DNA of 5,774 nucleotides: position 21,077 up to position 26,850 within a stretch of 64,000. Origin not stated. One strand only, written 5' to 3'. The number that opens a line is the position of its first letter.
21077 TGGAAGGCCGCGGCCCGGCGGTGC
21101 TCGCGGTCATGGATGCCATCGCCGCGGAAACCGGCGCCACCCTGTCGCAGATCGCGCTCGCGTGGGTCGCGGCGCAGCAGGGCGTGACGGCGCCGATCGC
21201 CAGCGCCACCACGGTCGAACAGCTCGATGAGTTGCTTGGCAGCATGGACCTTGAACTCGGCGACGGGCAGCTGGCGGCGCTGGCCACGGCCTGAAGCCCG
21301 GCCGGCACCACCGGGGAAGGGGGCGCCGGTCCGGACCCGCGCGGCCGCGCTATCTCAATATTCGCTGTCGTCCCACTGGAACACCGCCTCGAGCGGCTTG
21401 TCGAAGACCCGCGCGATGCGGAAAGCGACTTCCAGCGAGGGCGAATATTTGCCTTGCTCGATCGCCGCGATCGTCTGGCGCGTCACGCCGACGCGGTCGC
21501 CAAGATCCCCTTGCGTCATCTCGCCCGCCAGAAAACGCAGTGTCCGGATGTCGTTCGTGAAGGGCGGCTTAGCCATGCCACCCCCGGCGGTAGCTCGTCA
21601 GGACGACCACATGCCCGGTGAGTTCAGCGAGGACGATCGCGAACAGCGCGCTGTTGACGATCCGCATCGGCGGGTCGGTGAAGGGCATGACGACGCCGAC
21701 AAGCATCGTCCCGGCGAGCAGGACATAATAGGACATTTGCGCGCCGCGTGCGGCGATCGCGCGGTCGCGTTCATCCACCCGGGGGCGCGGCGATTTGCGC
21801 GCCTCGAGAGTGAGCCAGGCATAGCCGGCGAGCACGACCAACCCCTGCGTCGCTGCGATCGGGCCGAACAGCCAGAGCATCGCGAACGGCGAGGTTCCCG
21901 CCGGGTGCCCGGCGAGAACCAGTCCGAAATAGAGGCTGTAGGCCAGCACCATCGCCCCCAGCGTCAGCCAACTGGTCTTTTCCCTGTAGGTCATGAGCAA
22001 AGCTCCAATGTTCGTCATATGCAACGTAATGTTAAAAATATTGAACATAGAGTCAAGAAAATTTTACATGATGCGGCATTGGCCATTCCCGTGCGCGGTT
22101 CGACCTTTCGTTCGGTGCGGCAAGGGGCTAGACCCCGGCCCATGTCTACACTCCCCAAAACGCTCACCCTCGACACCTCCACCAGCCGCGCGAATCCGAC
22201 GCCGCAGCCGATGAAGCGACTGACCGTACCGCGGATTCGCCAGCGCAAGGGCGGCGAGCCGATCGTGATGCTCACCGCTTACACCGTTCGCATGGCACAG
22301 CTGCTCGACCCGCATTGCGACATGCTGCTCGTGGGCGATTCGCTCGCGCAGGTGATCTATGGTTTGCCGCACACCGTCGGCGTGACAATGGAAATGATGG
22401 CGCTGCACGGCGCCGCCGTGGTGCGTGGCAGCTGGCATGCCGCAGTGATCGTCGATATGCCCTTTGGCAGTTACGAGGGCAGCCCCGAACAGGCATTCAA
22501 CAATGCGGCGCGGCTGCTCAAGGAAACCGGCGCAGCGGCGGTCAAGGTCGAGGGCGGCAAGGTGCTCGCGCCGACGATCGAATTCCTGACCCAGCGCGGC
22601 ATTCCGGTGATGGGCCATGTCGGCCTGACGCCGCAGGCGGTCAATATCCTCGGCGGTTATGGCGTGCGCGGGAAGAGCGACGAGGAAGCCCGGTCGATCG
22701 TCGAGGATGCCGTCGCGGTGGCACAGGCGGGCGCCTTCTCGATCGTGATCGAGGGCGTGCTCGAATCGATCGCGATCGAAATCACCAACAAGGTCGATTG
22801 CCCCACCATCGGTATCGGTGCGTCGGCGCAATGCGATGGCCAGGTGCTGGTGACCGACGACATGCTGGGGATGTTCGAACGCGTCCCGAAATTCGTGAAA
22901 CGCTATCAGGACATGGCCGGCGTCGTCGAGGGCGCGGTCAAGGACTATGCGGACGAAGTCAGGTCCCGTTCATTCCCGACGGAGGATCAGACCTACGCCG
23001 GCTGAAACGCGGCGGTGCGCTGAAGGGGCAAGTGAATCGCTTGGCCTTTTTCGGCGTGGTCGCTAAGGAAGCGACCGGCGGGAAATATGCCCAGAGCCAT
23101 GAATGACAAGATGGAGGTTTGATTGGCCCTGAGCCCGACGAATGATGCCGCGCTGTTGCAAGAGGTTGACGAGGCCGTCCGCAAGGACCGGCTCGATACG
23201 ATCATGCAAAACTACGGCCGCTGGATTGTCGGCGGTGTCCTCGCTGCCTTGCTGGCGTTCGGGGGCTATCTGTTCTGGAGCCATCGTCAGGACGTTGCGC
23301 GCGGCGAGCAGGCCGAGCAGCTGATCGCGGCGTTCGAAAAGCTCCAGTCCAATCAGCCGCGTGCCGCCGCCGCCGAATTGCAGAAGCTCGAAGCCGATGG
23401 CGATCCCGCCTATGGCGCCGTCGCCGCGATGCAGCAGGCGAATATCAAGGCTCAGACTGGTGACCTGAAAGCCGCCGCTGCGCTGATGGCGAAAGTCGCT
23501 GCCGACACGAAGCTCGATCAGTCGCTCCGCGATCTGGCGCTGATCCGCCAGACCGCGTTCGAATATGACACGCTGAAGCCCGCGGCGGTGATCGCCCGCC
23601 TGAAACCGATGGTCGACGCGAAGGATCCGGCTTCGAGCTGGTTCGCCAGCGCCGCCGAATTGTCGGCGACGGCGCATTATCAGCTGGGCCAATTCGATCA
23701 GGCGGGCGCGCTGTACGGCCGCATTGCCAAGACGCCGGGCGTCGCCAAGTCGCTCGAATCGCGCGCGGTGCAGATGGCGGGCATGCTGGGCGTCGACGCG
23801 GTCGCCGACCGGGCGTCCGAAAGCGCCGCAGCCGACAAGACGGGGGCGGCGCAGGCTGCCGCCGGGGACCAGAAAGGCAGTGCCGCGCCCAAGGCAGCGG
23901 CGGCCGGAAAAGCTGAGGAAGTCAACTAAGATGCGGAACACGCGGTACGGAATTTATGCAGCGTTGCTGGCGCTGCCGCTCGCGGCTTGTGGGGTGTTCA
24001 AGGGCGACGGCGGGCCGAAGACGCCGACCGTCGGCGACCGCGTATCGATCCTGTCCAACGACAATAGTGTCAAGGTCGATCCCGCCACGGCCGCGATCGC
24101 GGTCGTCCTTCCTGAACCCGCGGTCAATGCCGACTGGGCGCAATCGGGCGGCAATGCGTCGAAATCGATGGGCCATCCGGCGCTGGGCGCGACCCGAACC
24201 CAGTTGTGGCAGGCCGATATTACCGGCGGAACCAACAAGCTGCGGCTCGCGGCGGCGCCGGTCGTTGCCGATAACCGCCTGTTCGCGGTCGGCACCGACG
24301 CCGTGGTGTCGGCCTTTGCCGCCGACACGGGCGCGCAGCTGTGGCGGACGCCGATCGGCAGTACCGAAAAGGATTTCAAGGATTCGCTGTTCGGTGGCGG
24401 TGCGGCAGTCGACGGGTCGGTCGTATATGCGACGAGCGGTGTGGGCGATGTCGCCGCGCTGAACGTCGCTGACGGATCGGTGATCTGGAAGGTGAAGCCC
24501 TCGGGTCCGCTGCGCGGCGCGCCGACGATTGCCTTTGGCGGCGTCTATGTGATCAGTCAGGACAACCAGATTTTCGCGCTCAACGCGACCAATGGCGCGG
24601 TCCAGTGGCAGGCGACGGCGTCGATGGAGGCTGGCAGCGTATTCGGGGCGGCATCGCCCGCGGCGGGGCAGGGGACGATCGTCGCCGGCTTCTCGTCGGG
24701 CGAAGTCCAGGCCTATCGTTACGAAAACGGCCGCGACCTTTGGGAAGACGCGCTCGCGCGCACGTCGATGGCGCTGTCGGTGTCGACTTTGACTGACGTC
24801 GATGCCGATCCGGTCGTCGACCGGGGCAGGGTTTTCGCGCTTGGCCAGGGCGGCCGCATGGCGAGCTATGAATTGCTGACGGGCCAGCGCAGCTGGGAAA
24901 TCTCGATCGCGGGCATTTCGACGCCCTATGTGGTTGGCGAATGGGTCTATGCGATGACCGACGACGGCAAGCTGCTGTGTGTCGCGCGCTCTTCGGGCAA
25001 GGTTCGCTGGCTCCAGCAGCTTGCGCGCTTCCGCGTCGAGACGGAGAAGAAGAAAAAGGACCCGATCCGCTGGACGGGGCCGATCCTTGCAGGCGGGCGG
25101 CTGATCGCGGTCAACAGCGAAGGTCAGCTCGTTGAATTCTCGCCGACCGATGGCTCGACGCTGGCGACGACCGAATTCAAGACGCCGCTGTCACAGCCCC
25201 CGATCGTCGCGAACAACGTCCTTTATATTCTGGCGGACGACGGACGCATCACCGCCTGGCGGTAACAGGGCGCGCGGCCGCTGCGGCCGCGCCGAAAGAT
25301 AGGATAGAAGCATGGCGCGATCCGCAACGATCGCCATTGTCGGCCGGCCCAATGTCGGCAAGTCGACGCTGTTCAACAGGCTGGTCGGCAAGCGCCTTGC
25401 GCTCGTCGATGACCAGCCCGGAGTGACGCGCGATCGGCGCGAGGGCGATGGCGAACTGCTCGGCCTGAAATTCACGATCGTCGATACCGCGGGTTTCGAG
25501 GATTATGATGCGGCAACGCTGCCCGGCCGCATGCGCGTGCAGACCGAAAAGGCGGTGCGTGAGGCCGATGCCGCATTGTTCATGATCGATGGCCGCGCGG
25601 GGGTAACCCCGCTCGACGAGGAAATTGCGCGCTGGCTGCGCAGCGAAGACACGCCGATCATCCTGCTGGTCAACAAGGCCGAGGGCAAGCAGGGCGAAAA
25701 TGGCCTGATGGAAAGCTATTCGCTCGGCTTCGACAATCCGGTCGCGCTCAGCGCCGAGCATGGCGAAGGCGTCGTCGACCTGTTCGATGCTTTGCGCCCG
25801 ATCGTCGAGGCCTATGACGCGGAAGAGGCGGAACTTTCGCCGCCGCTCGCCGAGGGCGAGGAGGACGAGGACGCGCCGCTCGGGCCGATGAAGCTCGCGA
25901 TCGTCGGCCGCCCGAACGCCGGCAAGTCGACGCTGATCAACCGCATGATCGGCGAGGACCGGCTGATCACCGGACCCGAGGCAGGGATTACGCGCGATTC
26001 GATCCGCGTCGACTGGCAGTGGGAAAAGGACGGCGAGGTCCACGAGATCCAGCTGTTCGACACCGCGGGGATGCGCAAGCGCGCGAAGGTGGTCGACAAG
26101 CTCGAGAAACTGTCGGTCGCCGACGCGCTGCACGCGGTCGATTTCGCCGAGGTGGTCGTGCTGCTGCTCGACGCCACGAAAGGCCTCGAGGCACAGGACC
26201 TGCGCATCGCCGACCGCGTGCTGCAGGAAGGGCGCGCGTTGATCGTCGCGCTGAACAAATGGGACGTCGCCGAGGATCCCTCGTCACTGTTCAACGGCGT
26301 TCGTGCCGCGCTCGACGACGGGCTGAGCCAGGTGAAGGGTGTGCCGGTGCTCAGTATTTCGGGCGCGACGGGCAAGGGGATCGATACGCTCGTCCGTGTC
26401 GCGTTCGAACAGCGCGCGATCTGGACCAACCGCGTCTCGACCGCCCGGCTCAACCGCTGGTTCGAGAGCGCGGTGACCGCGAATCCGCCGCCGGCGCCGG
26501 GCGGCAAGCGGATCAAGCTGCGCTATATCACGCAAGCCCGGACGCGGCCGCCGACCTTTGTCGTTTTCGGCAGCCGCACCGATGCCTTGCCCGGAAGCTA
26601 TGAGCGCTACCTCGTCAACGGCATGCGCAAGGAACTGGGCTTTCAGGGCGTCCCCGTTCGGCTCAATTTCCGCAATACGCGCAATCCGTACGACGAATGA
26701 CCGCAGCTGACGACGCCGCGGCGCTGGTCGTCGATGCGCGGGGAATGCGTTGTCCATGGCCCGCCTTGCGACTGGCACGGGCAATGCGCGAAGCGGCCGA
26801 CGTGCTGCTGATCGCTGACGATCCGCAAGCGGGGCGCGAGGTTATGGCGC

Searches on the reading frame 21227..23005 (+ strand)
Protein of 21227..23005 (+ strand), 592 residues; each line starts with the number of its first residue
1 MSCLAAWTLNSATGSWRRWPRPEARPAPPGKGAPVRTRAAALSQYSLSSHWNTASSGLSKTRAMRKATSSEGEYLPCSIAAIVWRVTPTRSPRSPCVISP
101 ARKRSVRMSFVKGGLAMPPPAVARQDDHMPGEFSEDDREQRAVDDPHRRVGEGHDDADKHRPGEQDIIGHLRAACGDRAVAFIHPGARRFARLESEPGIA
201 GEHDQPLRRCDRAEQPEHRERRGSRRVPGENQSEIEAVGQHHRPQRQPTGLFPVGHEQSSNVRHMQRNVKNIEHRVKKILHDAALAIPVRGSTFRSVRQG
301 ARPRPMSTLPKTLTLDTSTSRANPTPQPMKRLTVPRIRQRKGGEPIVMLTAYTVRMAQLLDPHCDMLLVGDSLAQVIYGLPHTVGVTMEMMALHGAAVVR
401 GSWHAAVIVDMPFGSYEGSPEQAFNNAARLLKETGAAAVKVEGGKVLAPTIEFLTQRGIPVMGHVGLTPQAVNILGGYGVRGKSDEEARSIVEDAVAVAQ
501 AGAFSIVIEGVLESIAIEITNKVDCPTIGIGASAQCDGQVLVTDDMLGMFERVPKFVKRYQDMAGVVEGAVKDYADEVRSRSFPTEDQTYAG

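Call 81: search_protein_families(library=pfam, proteins=[window:21227-23005:+], max_evalue=0.00001)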
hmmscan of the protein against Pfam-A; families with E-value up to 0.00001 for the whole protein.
window:21227-23005:+ (592 aa): 1 family
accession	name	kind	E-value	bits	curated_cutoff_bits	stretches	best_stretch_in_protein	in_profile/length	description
PF02548.21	Pantoate_transf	-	8.7e-104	347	28.7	1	332-585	2-258/259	Ketopantoate hydroxymethyltransferase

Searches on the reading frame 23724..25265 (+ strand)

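Call 81: search_protein_families(library=pfam, proteins=[window:23724-25265:+], max_evalue=0.00001)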
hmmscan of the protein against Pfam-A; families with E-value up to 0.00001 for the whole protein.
window:23724-25265:+ (513 aa): 4 families
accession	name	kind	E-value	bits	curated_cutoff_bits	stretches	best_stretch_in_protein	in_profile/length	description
PF13360.13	PQQ_2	-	1.2e-60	205.5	27.6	1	192-429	2-231/233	Outer membrane protein assembly factor BamB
PF13570.13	Beta-prop_ACSF4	-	8.7e-20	71.8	133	1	186-502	22-317/329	Beta-alanine-activating enzyme, beta-propeller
PF01011.28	PQQ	-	6.3e-12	45.4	26.7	0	170-213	44-87/595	Glucose/ethanol/alcohol dehydrogenase, beta-propeller domain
PF25293.1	Beta-prop_EMC1_N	-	7.1e-07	29.6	34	0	243-362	43-164/219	EMC1 N-terminal beta-propeller domain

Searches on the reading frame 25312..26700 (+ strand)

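Call 81: search_protein_families(library=pfam, proteins=[window:25312-26700:+], max_evalue=0.00001)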
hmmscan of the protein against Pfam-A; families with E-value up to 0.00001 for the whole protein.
window:25312-26700:+ (462 aa): 9 families
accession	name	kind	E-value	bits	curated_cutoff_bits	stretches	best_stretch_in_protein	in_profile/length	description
PF01926.29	MMR_HSR1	-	1.3e-53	180.3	21.9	2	6-122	1-113/113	50S ribosome-binding GTPase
PF14714.11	KH_dom-like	-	2.1e-31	108.5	27.3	1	374-454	1-81/81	KH-domain-like of EngA bacterial GTPase enzymes, C-terminal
PF02421.24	FeoB_N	-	5.6e-24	84.9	27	2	194-362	2-154/156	Ferrous iron transport protein B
PF00009.33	GTP_EFTU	-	1.1e-23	84.2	26.5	2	194-364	5-182/188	Elongation factor Tu GTP binding domain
PF00350.29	Dynamin_N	-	5.4e-14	53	27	0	195-240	1-45/168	Dynamin family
PF08477.19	Roc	-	4.8e-10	40.1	27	0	194-258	1-70/119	Ras of Complex, Roc, domain of DAPkinase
PF00071.28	Ras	-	7.6e-09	35.8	21.6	0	7-69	2-65/162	Ras family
PF04548.22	AIG1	-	7.5e-08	32.4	27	0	195-299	3-103/212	AIG1 family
PF03193.22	RsgA_GTPase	-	8.3e-08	32.7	30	0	4-30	106-132/174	RsgA GTPase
